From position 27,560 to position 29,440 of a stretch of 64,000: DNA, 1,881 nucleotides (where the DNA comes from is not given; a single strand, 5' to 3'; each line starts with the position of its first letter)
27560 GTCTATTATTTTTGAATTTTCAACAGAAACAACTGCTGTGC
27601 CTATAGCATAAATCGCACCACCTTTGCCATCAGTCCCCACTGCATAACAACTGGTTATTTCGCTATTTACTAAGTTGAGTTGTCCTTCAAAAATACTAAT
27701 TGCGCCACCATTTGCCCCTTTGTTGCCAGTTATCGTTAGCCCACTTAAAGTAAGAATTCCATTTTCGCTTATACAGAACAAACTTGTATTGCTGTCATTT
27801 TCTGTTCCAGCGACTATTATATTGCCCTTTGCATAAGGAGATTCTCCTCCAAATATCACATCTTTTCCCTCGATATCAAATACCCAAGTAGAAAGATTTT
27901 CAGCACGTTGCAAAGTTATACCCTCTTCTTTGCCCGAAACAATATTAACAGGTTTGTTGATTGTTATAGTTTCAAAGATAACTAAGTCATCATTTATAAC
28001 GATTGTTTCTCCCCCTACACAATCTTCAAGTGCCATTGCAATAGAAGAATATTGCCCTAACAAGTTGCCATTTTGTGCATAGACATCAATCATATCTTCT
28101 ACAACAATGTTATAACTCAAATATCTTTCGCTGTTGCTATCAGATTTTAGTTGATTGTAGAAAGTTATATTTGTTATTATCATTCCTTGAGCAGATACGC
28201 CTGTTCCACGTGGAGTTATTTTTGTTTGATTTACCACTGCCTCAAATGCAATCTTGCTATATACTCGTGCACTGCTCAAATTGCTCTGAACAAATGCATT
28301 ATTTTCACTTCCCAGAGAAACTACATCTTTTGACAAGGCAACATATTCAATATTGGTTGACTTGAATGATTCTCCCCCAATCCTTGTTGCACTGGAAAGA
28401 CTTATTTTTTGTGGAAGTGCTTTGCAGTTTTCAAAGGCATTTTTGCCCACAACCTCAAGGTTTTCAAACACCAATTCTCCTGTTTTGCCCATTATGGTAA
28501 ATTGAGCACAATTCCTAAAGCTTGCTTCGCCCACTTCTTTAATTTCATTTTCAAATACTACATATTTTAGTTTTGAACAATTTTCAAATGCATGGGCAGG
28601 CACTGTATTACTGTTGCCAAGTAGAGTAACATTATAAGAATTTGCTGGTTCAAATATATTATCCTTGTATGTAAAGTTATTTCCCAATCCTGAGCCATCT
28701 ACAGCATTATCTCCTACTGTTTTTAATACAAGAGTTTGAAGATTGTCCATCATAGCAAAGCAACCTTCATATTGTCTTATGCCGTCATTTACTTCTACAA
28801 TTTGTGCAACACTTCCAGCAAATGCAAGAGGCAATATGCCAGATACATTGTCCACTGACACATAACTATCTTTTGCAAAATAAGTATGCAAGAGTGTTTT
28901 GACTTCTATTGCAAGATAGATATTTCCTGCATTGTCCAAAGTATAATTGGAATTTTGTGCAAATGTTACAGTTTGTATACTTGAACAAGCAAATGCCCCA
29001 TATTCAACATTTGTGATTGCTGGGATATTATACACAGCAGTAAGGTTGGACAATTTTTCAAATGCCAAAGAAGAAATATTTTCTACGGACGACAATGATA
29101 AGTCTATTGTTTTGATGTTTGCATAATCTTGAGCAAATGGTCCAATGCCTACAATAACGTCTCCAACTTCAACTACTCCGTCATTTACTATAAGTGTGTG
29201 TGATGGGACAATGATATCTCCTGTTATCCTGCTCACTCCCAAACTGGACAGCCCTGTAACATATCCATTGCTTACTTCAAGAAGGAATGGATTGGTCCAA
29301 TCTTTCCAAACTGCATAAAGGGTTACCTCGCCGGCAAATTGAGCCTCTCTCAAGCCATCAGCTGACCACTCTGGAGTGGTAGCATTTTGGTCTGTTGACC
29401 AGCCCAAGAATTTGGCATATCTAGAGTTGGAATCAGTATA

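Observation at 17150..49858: A single 32.7-kb ORF (10,902 codons, ~1.2 MDa) encoding an N-terminally anchored mega-adhesin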

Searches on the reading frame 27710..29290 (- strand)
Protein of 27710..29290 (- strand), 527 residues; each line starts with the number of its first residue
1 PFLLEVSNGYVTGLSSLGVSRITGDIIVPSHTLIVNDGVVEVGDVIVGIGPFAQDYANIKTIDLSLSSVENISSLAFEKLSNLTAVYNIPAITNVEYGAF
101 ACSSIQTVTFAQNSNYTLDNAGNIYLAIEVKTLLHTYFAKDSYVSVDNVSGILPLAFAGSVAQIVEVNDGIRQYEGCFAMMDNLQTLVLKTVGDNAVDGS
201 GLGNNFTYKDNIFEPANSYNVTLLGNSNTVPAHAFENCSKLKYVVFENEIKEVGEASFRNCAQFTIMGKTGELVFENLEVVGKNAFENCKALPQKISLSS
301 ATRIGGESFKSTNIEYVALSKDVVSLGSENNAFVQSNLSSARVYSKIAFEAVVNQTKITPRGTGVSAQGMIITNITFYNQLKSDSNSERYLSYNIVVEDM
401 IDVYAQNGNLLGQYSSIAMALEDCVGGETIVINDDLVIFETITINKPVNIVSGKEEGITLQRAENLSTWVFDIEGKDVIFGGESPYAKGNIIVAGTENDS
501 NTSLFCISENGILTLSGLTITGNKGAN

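Call 42: search_protein_families(library=pfam, proteins=[window:27710-29290:-], max_evalue=0.1)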
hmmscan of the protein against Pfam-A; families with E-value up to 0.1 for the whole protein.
window:27710-29290:- (527 aa): 2 families
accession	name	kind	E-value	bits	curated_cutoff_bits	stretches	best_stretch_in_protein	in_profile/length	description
PF13306.12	LRR_5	-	2.2e-23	83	27.7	3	209-337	4-125/127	BspA type Leucine rich repeat region (6 copies)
PF13855.12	LRR_8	-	5.6e-05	23.3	27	0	57-84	25-52/61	Leucine rich repeat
